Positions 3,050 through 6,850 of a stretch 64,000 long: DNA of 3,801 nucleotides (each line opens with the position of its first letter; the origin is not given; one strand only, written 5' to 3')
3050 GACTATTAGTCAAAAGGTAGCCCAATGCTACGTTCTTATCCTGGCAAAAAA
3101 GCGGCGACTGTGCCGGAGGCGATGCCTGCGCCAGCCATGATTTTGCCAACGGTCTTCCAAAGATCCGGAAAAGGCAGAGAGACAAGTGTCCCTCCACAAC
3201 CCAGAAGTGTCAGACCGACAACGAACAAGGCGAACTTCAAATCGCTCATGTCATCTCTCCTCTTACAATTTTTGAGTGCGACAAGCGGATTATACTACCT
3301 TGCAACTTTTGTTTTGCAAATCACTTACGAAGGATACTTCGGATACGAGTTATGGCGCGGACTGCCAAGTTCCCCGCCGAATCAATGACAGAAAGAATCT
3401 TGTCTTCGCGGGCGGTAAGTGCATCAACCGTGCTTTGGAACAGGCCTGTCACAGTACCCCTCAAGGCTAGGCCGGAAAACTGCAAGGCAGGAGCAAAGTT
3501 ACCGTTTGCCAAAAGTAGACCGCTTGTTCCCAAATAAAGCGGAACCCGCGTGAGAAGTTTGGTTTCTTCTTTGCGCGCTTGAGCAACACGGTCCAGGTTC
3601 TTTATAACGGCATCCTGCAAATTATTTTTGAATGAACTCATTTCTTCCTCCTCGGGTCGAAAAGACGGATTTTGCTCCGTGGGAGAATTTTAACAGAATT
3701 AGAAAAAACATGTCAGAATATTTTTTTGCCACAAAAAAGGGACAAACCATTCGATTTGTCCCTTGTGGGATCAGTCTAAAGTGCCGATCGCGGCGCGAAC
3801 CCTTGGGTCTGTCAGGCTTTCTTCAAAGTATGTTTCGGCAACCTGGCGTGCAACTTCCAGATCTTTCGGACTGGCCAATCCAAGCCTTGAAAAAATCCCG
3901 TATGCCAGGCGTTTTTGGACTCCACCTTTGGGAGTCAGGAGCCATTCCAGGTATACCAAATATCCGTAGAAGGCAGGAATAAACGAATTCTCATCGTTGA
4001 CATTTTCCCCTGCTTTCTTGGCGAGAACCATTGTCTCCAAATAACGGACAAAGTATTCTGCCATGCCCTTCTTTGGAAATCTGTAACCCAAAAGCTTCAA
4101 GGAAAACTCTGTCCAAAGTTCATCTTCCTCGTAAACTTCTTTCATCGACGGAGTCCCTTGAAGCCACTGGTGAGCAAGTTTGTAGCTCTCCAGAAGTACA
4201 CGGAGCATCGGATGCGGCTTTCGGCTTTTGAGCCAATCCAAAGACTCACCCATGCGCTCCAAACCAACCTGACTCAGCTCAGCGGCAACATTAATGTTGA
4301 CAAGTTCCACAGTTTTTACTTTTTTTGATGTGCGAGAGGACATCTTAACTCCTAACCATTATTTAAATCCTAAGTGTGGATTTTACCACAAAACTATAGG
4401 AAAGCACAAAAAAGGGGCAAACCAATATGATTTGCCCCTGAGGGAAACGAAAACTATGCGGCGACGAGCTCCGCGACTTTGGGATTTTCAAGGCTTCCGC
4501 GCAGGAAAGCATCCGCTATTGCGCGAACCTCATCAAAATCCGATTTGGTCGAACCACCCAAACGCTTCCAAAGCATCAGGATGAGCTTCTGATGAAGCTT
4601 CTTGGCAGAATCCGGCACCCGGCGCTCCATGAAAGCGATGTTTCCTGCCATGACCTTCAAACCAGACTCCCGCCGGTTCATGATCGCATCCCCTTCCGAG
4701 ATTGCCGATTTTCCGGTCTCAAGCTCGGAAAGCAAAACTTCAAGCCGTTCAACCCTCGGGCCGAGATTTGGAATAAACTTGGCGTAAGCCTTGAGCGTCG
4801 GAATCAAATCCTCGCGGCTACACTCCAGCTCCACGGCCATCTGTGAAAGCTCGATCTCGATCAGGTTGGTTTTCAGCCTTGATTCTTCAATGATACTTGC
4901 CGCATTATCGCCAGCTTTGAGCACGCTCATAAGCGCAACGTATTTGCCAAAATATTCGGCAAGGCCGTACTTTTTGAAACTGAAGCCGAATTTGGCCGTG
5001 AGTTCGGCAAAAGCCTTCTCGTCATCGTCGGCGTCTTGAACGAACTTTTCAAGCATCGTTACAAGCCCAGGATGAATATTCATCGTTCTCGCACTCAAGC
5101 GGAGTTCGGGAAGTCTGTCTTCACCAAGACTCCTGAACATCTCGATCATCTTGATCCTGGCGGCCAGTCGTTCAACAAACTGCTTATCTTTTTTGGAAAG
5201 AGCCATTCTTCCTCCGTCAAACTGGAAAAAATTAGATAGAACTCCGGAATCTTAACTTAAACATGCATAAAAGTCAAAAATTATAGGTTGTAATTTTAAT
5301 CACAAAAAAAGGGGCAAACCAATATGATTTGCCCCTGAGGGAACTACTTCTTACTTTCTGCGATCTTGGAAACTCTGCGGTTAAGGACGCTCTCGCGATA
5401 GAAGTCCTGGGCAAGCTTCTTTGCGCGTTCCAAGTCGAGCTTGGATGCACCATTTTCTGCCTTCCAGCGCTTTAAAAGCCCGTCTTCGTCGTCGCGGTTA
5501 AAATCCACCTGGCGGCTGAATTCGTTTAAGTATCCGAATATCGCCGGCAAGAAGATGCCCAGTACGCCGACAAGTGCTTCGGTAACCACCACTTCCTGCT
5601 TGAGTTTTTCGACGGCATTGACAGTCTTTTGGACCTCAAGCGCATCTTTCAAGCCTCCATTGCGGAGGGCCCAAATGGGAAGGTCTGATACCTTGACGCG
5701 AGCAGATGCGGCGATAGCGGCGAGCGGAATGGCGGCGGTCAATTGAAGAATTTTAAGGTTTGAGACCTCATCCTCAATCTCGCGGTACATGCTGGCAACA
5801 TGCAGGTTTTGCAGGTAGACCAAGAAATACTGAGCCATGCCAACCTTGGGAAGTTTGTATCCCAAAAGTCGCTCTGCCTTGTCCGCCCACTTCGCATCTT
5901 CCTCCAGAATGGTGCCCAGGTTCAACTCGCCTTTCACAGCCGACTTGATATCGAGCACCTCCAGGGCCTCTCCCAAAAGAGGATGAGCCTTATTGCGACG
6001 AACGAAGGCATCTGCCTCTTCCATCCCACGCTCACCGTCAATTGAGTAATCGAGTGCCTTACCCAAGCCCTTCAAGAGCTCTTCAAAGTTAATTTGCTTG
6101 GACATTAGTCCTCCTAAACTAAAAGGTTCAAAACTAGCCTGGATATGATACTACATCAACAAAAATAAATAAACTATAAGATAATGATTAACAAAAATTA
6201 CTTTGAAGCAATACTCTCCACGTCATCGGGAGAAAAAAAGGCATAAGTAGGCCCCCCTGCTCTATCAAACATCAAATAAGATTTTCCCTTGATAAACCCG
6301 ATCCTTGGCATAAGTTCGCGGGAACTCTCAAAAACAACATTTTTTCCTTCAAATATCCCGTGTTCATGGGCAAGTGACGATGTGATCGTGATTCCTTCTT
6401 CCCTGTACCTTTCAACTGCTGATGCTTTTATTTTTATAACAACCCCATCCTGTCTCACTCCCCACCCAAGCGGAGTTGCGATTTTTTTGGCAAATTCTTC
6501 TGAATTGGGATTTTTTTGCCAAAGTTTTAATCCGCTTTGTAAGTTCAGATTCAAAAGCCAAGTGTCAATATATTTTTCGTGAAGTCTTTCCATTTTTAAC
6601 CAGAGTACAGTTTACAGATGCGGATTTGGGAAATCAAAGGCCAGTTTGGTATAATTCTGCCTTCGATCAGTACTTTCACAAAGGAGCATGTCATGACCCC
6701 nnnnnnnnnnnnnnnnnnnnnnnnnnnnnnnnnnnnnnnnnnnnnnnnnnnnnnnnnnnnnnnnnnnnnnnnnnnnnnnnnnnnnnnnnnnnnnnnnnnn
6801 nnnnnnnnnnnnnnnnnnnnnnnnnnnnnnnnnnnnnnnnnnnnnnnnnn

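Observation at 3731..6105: Three tandem paralogs of an unknown protein family, each followed by a conserved terminator hairpin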

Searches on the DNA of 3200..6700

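Call 81: search_rna_families(source=window, start=3200, end=6700, threshold=evalue, max_evalue=1)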
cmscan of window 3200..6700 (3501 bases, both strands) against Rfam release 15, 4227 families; matches with E-value up to 1: 0.
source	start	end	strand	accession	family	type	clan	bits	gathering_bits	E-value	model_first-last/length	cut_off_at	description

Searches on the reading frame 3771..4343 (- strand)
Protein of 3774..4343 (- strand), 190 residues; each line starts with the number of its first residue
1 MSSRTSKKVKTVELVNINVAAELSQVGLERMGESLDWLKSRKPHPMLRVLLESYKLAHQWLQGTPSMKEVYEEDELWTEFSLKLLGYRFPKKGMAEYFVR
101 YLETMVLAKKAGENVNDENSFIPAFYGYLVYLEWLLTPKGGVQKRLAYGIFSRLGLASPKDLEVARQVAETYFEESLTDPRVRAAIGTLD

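Call 7: search_protein_families(library=pfam, proteins=[window:3774-4343:-], max_evalue=1)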
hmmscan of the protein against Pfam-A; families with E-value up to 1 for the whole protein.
window:3774-4343:- (190 aa): 0 families

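Call 8: search_protein_families(library=ncbifam, proteins=[window:3774-4343:-], max_evalue=1)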
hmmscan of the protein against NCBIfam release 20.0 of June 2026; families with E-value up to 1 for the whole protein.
window:3774-4343:- (190 aa): 0 families

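Call 16: find_homologous_proteins(query=A1, max_evalue=0.001)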
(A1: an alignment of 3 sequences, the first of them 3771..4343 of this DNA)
Query A1 (3 sequences) (190 aa, profile of the alignment): 4 proteins with E <= 0.001 among 8000 candidates.
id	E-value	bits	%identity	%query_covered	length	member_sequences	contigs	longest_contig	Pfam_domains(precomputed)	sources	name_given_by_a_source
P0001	1.1e-109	384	32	54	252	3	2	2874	-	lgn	-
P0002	1.4e-99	351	26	58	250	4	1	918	-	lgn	-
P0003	1.9e-79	285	100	100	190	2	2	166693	-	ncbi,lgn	-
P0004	2.9e-65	238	84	100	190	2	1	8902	-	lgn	-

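Call 17: search_protein_families(library=phrogs, proteins=[window:3774-4343:-], max_evalue=0.1)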
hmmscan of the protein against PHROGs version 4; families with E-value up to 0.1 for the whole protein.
window:3774-4343:- (190 aa): 0 families

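Call 20: find_encoding_contigs(protein=P0003, flank=10000, max_places=6)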
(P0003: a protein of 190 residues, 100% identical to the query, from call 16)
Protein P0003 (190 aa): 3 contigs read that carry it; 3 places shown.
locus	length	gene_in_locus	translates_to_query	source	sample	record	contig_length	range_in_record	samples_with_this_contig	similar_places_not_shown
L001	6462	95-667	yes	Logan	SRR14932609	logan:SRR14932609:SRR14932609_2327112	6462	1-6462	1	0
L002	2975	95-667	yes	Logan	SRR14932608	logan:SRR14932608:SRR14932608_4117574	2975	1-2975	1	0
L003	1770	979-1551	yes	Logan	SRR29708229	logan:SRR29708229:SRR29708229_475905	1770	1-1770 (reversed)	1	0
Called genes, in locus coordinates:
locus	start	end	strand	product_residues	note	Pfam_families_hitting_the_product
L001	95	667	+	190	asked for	-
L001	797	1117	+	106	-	-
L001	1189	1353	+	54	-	-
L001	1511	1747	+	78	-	-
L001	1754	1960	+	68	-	-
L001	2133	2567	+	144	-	-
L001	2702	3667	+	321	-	-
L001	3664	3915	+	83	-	-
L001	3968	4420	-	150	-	PF00293:NUDIX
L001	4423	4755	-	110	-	PF06305:LapA_dom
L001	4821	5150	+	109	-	-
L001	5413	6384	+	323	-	-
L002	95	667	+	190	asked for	-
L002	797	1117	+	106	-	-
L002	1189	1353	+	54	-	-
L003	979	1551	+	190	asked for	-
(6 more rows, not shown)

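Call 21: find_encoding_contigs(protein=P0004, flank=10000, max_places=6)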
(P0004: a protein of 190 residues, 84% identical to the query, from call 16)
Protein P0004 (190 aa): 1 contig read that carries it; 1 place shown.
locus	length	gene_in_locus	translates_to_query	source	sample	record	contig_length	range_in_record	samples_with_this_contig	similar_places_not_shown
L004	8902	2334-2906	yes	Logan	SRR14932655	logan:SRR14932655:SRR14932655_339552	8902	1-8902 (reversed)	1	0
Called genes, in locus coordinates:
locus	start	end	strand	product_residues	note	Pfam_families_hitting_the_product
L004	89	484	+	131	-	-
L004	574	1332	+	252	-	-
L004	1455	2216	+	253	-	-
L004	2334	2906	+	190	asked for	-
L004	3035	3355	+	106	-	-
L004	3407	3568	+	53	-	-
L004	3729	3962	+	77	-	-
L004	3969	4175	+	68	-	-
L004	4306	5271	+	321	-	-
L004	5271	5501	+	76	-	-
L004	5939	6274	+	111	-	-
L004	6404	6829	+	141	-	-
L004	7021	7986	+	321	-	-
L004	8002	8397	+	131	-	-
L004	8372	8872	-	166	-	-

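Call 28: search_protein_representatives(alignment_id=A1)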
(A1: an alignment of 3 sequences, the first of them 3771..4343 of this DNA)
Query: 3 sequences, 259 profile positions. Proteins with E-value up to 0.001 (for the whole library): 17; up to 1e-10: 11; up to 1e-30: 5. The best 17 are listed.
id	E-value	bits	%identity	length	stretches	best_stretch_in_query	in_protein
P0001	3.4e-110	383.9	-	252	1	6-259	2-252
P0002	4.6e-100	350.7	-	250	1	3-257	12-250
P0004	9.1e-66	238.3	-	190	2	1-119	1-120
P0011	2.0e-37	145.4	-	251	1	13-255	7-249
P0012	1.8e-34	135.7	-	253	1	6-257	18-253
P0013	2.8e-20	89.2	-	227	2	11-123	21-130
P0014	7.1e-18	81.3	-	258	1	75-243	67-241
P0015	2.3e-17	79.7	-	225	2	13-109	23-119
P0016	4.2e-16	75.5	-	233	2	184-254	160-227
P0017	1.8e-14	70.1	-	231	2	188-255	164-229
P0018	7.2e-11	58.4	-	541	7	13-64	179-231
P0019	1.0e-08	51.3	-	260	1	41-241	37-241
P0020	9.3e-07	44.9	-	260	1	47-242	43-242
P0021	1.6e-05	40.8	-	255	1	77-253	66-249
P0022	3.4e-05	39.7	-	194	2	224-258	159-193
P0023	4.5e-05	39.4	-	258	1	77-242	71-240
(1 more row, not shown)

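Call 35: find_encoding_contigs(protein=P0023, flank=10000)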
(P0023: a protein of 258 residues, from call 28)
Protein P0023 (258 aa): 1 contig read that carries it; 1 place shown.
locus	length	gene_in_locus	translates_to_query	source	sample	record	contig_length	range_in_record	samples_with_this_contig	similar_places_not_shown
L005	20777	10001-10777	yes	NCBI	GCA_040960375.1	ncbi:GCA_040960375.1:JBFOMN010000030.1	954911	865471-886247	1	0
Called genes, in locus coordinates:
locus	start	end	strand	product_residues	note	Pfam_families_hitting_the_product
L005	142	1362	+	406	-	PF00270:DEAD, PF04851:ResIII, PF16203:ERCC3_RAD25_C (weak), PF00271:Helicase_C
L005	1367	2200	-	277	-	PF13489:Methyltransf_23 (weak), PF13847:Methyltransf_31 (weak), PF08241:Methyltransf_11, PF08242:Methyltransf_12 (weak), PF13649:Methyltransf_25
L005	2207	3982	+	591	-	-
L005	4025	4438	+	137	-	-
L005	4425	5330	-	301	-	PF08538:DUF1749 (weak)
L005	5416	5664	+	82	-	-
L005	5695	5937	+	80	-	-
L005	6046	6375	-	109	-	-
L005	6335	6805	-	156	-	PF00293:NUDIX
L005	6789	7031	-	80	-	PF06305:LapA_dom (weak)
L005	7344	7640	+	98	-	-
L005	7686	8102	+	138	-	-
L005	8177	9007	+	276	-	-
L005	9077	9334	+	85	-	-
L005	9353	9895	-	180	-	-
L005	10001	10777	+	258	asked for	-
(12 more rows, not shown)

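Call 61: search_protein_families(library=padloc, proteins=[window:3774-4343:-], max_evalue=0.01)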
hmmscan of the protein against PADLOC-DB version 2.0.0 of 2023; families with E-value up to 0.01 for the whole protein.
window:3774-4343:- (190 aa): 0 families

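Call 65: predict_structure(alignment_id=A4)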
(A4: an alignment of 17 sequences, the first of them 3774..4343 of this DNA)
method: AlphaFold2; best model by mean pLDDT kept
length: 190 residues; sequences in the alignment: 17
mean_pLDDT: 84.1   pTM: 0.82
mean pLDDT of the five models: 84.1, 83.1, 82.3, 81.7, 81.1
residues with pLDDT >= 90: 106; 70-90: 53; 50-70: 17; < 50: 14
segments of 3 or more residues with pLDDT < 50: 1-14
pLDDT, mean of each block of 10 residues (from residue 1): 39 59 89 90 89 72 83 92 94 96 92 66 91 92 94 96 97 93 75
secondary structure, 60 per line:
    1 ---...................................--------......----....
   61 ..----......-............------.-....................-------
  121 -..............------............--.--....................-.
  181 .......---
elements in order: H4-38 H47-52 H57-62 H67-72 H74-85 H94-113 H122-135 H142-153 H159-178 H180-187

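Call 76: find_homologous_proteins(query=A5, max_evalue=0.001)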
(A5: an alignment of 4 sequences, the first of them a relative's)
Query A5 (4 sequences) (233 aa, profile of the alignment): 6 proteins with E <= 0.001 among 8000 candidates.
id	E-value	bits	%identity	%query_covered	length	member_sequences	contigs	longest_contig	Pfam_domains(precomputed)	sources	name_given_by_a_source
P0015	3.3e-102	359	35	98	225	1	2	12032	-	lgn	-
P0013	9.2e-100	351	35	96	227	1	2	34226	-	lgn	-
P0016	4.3e-99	349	100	100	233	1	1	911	-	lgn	-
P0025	8.4e-93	328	35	96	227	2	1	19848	-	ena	-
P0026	1.2e-81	292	32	96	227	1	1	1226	-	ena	-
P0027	2.5e-68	248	55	99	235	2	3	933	-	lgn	-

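Call 77: find_encoding_contigs(protein=P0013, flank=8000, max_places=3)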
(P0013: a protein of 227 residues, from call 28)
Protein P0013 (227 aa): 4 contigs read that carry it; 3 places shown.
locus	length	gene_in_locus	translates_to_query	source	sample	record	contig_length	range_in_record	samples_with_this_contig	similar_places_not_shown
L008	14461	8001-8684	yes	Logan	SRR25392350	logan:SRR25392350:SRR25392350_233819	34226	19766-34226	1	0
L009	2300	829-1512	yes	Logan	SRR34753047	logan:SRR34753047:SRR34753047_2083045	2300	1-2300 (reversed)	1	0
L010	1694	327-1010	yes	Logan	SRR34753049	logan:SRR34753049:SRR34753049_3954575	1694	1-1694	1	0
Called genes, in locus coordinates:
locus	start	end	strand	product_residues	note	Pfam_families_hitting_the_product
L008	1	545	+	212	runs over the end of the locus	PF13238:AAA_18, PF13207:AAA_17 (weak)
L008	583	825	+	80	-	-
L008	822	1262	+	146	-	-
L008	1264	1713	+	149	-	-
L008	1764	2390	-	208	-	PF02163:Peptidase_M50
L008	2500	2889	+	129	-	-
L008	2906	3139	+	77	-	-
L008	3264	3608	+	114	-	PF00076:RRM_1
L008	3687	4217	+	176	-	PF01931:NTPase_I-T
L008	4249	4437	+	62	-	-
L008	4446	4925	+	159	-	-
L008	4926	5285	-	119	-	-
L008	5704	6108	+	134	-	-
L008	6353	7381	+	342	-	-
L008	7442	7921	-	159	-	PF13328:HD_4 (weak)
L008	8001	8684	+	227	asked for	-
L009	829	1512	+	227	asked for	-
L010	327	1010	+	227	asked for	-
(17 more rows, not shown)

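Call 78: find_encoding_contigs(protein=P0015, flank=8000, max_places=3)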
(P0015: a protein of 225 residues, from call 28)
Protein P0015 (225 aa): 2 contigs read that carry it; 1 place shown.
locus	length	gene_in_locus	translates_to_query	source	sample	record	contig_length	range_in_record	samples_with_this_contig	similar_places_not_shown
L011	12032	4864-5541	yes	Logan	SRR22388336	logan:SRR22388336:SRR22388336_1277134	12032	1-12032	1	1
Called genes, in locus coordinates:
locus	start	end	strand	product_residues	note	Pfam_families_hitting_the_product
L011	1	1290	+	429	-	?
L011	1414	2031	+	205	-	PF13238:AAA_18 (faint)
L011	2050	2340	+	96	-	-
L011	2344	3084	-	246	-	-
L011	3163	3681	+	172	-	-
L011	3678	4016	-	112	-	-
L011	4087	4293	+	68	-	-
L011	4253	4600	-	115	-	-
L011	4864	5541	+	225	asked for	-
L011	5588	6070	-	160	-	PF00293:NUDIX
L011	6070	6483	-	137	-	PF06305:LapA_dom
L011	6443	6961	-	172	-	PF00293:NUDIX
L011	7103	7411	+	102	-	-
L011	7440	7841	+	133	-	-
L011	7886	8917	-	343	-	-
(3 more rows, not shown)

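Call 79: find_encoding_contigs(protein=P0025, flank=8000, max_places=3)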
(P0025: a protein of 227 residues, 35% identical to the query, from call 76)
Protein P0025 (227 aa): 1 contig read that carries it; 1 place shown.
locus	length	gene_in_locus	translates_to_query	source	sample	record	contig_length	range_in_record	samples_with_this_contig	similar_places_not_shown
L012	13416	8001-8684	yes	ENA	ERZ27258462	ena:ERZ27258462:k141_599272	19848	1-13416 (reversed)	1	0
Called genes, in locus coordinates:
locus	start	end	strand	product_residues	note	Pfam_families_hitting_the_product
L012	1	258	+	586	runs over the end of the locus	-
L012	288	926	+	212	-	PF13238:AAA_18, PF13207:AAA_17 (weak)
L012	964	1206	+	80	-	-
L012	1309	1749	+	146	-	-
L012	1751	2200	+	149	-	-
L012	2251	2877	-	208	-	PF13398:Peptidase_M50B (weak), PF02163:Peptidase_M50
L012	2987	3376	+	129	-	-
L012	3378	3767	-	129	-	-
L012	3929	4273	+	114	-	PF00076:RRM_1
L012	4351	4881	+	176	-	PF01931:NTPase_I-T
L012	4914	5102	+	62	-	-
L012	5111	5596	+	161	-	-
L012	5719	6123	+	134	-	-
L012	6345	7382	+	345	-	-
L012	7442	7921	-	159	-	PF13328:HD_4 (weak)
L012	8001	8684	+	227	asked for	-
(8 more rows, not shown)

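Call 93: find_encoding_contigs(protein=P0001, flank=3000, max_places=4)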
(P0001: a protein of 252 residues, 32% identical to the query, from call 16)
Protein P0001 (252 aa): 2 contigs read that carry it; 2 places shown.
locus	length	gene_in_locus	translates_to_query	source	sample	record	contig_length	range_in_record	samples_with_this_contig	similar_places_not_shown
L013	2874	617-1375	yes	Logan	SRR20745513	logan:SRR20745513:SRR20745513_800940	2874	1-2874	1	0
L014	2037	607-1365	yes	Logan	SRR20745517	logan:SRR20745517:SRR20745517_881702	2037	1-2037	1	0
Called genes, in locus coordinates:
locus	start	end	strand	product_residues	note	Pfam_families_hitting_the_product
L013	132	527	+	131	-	-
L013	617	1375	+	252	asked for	-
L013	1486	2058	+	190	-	-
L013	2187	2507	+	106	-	-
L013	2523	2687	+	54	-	-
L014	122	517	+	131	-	-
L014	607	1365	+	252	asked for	-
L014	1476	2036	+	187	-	?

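Call 94: find_encoding_contigs(protein=P0002, flank=3000, max_places=4)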
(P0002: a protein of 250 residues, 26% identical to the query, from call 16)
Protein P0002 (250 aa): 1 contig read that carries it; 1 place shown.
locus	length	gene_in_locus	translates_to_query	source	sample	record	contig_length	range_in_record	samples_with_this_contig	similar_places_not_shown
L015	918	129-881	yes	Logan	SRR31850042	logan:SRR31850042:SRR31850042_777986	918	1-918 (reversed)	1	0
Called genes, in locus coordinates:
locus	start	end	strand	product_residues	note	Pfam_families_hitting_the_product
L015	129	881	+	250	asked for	-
